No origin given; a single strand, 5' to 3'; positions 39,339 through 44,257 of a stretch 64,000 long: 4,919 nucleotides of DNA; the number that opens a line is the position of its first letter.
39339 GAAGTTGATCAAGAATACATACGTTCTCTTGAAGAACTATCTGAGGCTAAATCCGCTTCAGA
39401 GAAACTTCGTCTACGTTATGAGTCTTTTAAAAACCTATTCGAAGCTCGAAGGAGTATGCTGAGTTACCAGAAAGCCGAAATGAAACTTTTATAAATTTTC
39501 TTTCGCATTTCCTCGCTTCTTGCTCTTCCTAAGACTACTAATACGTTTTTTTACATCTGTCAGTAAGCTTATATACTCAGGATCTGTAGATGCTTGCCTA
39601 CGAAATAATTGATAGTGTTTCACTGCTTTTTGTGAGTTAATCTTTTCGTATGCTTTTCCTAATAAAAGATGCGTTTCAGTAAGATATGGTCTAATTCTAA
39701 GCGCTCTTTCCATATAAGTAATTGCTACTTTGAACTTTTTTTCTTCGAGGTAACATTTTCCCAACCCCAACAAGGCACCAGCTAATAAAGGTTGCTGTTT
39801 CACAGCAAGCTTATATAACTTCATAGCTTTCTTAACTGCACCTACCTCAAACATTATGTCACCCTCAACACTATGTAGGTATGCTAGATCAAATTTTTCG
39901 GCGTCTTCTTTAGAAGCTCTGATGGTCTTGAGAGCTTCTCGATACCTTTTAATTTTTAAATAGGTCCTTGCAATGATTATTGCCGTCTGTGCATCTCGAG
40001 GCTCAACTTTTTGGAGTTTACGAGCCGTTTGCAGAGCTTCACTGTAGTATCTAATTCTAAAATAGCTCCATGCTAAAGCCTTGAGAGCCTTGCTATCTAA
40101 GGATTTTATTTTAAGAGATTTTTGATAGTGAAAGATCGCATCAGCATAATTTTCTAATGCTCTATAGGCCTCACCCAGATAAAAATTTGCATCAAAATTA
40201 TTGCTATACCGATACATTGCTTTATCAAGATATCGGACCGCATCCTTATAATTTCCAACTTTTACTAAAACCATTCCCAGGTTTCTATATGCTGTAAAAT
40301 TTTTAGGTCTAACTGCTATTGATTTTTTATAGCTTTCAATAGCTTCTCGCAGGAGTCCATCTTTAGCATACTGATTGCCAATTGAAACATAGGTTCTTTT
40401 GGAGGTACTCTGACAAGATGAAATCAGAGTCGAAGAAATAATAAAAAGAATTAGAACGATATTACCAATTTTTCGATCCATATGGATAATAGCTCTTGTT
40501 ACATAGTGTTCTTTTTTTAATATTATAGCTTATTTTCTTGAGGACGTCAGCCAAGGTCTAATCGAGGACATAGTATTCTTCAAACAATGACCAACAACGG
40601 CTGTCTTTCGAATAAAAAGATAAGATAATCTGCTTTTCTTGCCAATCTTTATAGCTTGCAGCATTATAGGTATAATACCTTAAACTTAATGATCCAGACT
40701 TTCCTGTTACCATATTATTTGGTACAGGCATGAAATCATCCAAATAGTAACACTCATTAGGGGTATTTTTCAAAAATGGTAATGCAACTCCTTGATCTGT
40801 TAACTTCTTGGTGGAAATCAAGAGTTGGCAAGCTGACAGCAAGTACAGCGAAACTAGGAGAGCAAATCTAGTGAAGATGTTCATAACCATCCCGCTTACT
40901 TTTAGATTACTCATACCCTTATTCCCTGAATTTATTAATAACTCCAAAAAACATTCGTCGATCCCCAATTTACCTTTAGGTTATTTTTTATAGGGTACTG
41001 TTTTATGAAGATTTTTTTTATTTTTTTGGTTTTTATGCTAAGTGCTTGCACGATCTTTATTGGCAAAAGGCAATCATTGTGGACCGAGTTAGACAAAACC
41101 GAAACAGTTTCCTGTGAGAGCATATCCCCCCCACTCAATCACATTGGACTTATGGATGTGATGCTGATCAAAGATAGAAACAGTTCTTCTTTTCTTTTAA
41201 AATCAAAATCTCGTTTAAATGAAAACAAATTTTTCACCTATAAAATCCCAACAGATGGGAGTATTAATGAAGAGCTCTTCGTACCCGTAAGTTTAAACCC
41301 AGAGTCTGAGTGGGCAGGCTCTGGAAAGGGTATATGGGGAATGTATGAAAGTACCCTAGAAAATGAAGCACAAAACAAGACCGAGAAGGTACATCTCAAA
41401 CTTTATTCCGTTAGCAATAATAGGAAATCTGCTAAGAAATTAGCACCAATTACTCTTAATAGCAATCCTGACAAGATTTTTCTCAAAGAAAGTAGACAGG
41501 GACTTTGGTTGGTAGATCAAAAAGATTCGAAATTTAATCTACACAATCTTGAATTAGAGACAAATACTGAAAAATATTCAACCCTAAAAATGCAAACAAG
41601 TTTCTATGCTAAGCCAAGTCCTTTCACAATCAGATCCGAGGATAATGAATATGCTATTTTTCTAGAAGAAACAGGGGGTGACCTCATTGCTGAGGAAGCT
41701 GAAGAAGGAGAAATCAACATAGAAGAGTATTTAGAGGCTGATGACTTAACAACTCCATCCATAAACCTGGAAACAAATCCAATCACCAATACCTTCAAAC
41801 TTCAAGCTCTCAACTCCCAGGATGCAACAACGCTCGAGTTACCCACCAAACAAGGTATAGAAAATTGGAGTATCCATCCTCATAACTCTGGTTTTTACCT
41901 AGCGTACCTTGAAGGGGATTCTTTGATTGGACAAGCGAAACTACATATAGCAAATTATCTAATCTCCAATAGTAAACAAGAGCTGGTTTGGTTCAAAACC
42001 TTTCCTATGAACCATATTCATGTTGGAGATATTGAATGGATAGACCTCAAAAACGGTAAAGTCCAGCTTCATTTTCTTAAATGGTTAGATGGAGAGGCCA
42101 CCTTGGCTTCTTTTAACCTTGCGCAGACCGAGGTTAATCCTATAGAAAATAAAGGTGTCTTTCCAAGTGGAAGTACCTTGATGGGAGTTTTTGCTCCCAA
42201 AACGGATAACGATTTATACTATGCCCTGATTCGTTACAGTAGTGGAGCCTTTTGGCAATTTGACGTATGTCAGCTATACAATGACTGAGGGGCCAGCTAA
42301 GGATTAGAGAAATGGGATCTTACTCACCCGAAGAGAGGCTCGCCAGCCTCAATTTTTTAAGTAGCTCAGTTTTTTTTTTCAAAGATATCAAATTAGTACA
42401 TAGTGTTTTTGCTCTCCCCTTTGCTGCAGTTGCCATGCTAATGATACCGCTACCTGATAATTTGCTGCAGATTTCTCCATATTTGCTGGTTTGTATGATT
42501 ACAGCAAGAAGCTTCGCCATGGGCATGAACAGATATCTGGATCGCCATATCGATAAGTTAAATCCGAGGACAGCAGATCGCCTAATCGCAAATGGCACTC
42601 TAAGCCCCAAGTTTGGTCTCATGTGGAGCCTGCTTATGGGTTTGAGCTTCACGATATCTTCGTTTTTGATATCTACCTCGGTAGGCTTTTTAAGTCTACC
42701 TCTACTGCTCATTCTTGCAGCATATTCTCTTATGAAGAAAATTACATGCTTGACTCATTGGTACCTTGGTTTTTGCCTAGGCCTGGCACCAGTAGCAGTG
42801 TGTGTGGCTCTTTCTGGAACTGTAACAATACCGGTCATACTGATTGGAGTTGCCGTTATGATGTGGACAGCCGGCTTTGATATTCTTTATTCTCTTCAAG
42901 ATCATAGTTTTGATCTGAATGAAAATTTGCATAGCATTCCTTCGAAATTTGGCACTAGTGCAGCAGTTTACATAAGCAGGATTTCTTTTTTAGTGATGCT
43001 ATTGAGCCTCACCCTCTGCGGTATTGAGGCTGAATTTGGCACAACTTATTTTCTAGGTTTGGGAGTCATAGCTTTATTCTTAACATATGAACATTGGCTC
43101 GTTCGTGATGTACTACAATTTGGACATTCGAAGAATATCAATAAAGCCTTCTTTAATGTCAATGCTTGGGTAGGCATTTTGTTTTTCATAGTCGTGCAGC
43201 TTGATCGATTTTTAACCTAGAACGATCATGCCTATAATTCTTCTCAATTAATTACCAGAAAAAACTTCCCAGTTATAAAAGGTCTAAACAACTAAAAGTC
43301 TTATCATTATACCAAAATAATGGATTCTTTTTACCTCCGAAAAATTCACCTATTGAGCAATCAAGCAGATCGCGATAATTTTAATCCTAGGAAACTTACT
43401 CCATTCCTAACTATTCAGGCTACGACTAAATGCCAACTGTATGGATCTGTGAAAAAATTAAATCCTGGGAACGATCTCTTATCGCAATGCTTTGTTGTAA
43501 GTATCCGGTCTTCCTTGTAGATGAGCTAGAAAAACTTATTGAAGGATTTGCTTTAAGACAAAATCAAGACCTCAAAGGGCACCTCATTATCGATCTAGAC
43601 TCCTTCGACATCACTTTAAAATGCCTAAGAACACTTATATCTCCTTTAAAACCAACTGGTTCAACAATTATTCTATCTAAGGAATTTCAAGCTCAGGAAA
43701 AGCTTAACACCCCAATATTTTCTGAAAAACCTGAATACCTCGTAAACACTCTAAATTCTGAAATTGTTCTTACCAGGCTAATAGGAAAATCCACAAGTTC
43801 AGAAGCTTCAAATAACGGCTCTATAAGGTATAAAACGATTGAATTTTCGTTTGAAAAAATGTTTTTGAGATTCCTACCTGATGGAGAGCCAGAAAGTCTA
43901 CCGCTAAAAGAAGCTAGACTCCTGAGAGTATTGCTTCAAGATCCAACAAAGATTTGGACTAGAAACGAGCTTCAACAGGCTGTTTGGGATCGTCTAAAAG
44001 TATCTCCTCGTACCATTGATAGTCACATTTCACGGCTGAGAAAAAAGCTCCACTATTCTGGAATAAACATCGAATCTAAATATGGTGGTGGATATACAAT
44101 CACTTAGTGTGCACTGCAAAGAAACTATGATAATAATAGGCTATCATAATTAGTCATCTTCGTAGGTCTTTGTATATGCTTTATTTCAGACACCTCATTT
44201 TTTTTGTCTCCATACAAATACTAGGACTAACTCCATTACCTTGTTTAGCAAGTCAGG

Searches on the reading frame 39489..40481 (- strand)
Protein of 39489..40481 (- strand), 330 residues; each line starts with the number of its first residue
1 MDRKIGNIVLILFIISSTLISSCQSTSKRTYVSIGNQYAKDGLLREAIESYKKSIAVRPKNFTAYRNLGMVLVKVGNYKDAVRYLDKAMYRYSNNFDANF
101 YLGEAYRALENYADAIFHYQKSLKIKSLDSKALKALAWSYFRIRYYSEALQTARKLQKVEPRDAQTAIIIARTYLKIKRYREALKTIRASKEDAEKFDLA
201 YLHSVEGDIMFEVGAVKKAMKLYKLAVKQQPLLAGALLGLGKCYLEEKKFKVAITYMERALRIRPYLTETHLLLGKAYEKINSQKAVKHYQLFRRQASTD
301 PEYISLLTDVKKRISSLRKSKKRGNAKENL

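Call 16: search_protein_families(library=pfam, proteins=[window:39489-40481:-], max_evalue=0.00001)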
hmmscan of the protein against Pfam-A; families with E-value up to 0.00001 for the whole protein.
window:39489-40481:- (330 aa): 18 families
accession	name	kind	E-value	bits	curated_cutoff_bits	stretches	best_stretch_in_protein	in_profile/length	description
PF07719.23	TPR_2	-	4.9e-29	98.4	27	0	97-125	2-30/34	Tetratricopeptide repeat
PF00515.34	TPR_1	-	1.7e-23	81.8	27.8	0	98-126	3-31/34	Tetratricopeptide repeat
PF13424.12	TPR_12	-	2e-22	79.6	30.1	2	63-126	4-75/77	Tetratricopeptide repeat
PF13432.12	TPR_16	-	2.9e-20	72.8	32.7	1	68-125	3-60/65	Tetratricopeptide repeat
PF13414.12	TPR_11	-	4.6e-19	68.3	26.8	1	35-76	1-42/42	TPR repeat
PF13181.12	TPR_8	-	1.2e-18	66.1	25.7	0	235-265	2-32/34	Tetratricopeptide repeat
PF14559.12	TPR_19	-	5.3e-18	65.5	25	0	73-135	2-64/68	Tetratricopeptide repeat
PF13431.12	TPR_17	-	7.6e-18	63.7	24.4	0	51-82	2-33/34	Tetratricopeptide repeat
PF13428.12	TPR_14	-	9.7e-18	63.3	23.5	0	236-276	3-43/44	Tetratricopeptide repeat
PF12895.13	ANAPC3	-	6.3e-16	58.9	27.2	1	110-188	3-80/82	Anaphase-promoting complex, cyclosome, subunit 3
PF13176.12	TPR_7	-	8.2e-16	57.1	27.9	0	64-89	1-26/36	Tetratricopeptide repeat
PF13174.12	TPR_6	-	1.1e-11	45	26.3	0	236-262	2-28/33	Tetratricopeptide repeat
PF13374.12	TPR_10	-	7.3e-10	39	27.5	0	63-92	3-32/42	Tetratricopeptide repeat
PF23914.1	TPR_CcmH_CycH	-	1.9e-08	34.8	42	0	38-125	60-150/158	Cytochrome c-type biogenesis protein H TPR domain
PF13371.12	TPR_9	-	3.6e-07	30.5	35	0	44-89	11-56/73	Tetratricopeptide repeat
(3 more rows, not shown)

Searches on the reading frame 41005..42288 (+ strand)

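Call 16: search_protein_families(library=pfam, proteins=[window:41005-42288:+], max_evalue=0.00001)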
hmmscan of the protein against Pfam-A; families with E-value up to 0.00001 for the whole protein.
window:41005-42288:+ (427 aa): 0 families

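Call 57: search_protein_families(library=ncbifam, proteins=[window:41005-42288:+], max_evalue=0.001)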
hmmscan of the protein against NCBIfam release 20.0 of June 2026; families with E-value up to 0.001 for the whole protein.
window:41005-42288:+ (427 aa): 0 families

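Call 89: search_protein_families(library=pfam, proteins=[window:41005-42288:+], max_evalue=1)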
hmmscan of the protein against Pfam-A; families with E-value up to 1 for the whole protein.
window:41005-42288:+ (427 aa): 1 family
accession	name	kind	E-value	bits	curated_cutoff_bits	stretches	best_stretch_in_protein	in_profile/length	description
PF13570.13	Beta-prop_ACSF4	-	0.24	11.2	133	1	177-240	236-297/329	Beta-alanine-activating enzyme, beta-propeller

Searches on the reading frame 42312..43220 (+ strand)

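Call 16: search_protein_families(library=pfam, proteins=[window:42312-43220:+], max_evalue=0.00001)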
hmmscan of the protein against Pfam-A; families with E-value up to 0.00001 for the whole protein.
window:42312-43220:+ (302 aa): 1 family
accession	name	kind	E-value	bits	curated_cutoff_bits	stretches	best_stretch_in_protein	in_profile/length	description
PF01040.23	UbiA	-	5.1e-42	144.3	34.2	1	35-266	2-234/250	UbiA prenyltransferase family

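Call 57: search_protein_families(library=ncbifam, proteins=[window:42312-43220:+], max_evalue=0.001)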
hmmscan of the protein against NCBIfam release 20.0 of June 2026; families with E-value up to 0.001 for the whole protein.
window:42312-43220:+ (302 aa): 19 families
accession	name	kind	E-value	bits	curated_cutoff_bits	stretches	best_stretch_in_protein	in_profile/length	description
NF009524.0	PRK12886.1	equivalog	7.7e-74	248.6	387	1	16-300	5-285/291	prenyltransferase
NF041585.1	MqnP_Cj_Hp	exception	5.6e-70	236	375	1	26-298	8-280/281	menaquinone biosynthesis prenyltransferase MqnP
NF009515.0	PRK12874.1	equivalog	1.5e-69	234.6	392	1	26-300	15-289/291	4-hydroxybenzoate polyprenyltransferase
TIGR01475.1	ubiA_other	subfamily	1.6e-68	231.2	180.8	1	26-299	9-280/282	UbiA-like polyprenyltransferase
NF009526.0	PRK12888.1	equivalog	1.5e-58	198.6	364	1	22-298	18-293/301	4-hydroxybenzoate octaprenyltransferase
NF041586.1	MqnP_DT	exception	3.3e-53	181.2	430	1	26-298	7-275/277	menaquinone biosynthesis prenyltransferase MqnP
NF041584.1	MqnP_SCO4491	exception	2.6e-52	178.3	420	1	22-298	6-281/285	menaquinone biosynthesis prenyltransferase MqnP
NF009532.0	PRK12895.1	equivalog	2e-35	122.6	414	1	25-297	9-278/286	prenyltransferase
NF009517.0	PRK12876.1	equivalog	5.8e-35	121.2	419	1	32-295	28-292/300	prenyltransferase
NF009609.0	PRK13106.1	equivalog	1.6e-28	100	349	1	24-299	20-295/301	prenyltransferase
TIGR01474.1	ubiA_proteo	equivalog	3.8e-27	95.5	275.45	1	33-297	25-279/282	4-hydroxybenzoate octaprenyltransferase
NF009523.0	PRK12884.1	equivalog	6.7e-15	55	269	1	59-279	43-261/279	prenyltransferase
NF009514.0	PRK12873.1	equivalog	1.5e-14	54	246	1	63-294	57-290/297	4-hydroxybenzoate polyprenyltransferase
TIGR01473.1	cyoE_ctaB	equivalog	4.5e-11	43.1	210.3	1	35-294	18-277/281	heme o synthase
NF009521.0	PRK12882.1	equivalog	6.3e-10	38.7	296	1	58-261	46-246/280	geranylgeranylglycerol-phosphate geranylgeranyltransferase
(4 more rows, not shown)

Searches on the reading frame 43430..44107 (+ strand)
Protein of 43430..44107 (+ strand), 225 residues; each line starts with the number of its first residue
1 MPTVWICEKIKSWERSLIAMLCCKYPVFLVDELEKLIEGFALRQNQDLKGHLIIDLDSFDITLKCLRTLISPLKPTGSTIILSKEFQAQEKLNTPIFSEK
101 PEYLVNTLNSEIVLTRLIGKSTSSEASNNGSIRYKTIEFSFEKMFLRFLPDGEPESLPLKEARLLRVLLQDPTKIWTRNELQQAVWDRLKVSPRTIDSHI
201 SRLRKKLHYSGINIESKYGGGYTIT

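Call 16: search_protein_families(library=pfam, proteins=[window:43430-44107:+], max_evalue=0.00001)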
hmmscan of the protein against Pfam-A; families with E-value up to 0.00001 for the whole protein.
window:43430-44107:+ (225 aa): 1 family
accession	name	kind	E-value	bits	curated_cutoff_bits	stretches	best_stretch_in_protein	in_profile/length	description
PF00486.34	Trans_reg_C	-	6.9e-16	58.5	26.2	1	153-223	2-76/77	Transcriptional regulatory protein, C terminal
